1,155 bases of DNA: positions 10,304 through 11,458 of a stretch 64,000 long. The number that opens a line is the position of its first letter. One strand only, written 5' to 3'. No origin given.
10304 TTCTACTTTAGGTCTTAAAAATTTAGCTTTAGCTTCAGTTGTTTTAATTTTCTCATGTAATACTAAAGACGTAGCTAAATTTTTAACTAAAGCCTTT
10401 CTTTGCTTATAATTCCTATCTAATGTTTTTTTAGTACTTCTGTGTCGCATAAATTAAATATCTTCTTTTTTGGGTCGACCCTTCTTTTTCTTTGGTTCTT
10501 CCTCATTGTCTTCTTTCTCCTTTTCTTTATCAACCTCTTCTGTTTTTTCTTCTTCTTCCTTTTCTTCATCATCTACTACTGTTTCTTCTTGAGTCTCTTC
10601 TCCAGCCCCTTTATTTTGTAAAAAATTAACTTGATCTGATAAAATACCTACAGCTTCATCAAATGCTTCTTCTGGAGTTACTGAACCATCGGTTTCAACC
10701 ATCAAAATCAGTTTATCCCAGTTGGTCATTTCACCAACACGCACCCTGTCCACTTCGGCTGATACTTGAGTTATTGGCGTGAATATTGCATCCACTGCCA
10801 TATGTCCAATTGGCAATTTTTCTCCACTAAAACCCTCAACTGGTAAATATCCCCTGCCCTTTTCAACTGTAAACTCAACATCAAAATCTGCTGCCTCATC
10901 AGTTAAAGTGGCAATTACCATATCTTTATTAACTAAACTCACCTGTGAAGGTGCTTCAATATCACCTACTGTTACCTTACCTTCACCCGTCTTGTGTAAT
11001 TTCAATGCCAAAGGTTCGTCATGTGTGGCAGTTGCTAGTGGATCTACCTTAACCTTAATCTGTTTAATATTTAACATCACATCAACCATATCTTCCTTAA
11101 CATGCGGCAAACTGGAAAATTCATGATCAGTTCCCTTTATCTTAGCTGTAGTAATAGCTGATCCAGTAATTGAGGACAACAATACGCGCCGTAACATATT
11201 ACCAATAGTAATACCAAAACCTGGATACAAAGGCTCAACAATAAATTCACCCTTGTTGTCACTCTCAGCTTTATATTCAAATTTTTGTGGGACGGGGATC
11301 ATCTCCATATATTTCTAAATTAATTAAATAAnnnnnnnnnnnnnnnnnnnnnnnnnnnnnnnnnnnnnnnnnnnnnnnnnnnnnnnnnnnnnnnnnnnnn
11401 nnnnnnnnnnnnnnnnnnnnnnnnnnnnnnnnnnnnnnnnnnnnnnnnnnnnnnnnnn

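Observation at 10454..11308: RNA polymerase alpha subunit lacking the alpha-CTD; it ends in a poly-acidic/lysine tail with an AT-hook-like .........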

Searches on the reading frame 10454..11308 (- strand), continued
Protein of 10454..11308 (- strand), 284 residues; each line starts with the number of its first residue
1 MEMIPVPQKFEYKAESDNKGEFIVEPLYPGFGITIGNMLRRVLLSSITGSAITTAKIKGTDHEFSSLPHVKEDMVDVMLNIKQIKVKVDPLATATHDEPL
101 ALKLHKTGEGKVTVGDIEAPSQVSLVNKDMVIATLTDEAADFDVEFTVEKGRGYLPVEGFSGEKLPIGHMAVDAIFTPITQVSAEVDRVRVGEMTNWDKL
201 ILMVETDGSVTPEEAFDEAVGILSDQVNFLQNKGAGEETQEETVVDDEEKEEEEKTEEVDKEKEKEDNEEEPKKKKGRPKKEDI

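Call 44: search_solved_structures(query=window:10457-11308:-, max_evalue=1e-10, show_alignments=1)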
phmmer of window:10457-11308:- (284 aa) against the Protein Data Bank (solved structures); distinct sequences matched with E-value up to 1e-10: 60.
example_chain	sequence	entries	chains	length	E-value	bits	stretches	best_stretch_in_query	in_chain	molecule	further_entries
7ye1_A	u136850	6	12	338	9.5e-55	189.5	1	7-229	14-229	DNA-directed RNA polymerase subunit alpha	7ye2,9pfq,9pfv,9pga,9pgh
5tw1_A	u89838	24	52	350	1e-51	179.5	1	14-232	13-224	DNA-directed RNA polymerase subunit alpha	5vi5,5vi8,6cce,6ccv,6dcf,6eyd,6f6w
6dv9_A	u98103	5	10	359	3.7e-51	177.7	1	16-220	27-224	DNA-directed RNA polymerase subunit alpha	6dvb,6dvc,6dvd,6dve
10mi_A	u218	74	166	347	3.7e-51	177.7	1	16-220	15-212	DNA-directed RNA polymerase subunit alpha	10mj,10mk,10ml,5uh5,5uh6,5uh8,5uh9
7l7b_A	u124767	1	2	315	3.9e-51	177.6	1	15-259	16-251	DNA-directed RNA polymerase subunit alpha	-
6fbv_A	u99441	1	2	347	4e-51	177.6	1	16-220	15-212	DNA-directed RNA polymerase subunit alpha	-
5zx2_A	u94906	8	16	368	4.3e-51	177.5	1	16-220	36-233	DNA-directed RNA polymerase subunit alpha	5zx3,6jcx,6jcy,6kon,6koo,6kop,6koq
6wvj_A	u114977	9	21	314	1.7e-50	175.5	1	18-260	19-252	DNA-directed RNA polymerase subunit alpha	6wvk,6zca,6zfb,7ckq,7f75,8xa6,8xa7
1l9u_A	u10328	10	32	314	1.8e-50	175.4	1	10-254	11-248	RNA POLYMERASE, ALPHA SUBUNIT | DNA-directed RNA polymerase alpha chain | DNA-directed RNA polymerase subunit alpha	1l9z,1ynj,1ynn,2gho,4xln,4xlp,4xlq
5tjg_A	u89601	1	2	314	8.6e-50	173.2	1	10-254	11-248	DNA-directed RNA polymerase subunit alpha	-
1i6v_A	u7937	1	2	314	1.4e-49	172.5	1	10-254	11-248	DNA-DIRECTED RNA POLYMERASE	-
8i23_A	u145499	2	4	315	1.8e-49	172.2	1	15-257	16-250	DNA-directed RNA polymerase subunit alpha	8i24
1hqm_A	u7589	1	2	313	2.1e-48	168.7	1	10-254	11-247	DNA-directed RNA polymerase subunit alpha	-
4oir_A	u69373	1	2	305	5.8e-48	167.2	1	10-259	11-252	DNA-directed RNA polymerase subunit alpha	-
4mq9_A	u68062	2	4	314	6.2e-48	167.1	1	10-259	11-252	DNA-directed RNA polymerase subunit alpha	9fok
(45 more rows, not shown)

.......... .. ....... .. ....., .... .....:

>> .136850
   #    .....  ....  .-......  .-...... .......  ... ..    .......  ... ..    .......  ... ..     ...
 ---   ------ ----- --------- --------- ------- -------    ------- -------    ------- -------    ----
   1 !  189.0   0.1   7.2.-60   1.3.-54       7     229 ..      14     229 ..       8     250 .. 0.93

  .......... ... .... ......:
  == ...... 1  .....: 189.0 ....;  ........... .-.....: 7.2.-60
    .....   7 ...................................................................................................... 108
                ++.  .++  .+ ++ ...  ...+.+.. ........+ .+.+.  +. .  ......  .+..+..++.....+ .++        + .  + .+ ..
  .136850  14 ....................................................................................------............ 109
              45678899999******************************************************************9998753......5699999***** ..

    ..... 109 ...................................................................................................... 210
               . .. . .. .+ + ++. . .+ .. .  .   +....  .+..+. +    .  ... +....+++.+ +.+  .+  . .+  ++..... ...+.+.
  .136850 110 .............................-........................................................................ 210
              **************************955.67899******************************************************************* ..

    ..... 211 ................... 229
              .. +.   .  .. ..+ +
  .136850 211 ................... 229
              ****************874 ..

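Call 50: find_encoding_contigs(protein=window:10457-11308:-, flank=2000, max_places=3)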
Protein window:10457-11308:- (284 aa): 10 contigs read that carry it; 3 places shown.
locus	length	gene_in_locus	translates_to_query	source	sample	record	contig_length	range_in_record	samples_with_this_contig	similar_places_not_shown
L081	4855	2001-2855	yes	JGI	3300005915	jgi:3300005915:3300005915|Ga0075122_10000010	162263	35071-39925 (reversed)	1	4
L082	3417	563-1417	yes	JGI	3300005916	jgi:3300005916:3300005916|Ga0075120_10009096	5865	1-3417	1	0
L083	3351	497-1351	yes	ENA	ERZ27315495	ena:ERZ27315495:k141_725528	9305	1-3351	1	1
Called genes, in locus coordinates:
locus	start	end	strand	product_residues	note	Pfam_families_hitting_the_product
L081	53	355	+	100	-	PF01176:eIF-1a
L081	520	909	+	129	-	PF00416:Ribosomal_S13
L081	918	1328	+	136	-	PF00411:Ribosomal_S11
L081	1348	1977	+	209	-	PF00163:Ribosomal_S4, PF01479:S4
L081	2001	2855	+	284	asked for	PF01193:RNA_pol_L, PF01000:RNA_pol_A_bac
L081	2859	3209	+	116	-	PF01196:Ribosomal_L17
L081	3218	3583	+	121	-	PF00572:Ribosomal_L13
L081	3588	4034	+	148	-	PF00380:Ribosomal_S9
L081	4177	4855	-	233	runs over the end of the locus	PF01048:PNP_UDP_1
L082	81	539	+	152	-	PF00163:Ribosomal_S4, PF01479:S4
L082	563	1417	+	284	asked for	PF01193:RNA_pol_L, PF01000:RNA_pol_A_bac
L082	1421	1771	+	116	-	PF01196:Ribosomal_L17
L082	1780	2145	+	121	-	PF00572:Ribosomal_L13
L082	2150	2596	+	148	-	PF00380:Ribosomal_S9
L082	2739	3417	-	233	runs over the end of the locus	PF01048:PNP_UDP_1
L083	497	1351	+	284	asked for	PF01193:RNA_pol_L, PF01000:RNA_pol_A_bac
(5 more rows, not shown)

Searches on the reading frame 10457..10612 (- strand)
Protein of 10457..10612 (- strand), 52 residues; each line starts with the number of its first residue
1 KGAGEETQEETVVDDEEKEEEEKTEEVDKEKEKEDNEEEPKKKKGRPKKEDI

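Call 45: search_protein_families(library=pfam, proteins=[window:10457-10612:-], max_evalue=10)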
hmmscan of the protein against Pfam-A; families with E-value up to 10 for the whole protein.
seq(52 aa): 1 family
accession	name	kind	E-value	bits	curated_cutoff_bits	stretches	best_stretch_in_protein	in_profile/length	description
PF23785.1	DUF7171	-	3.3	8.3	27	1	6-41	87-122/138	Protein of unknown function (DUF7171)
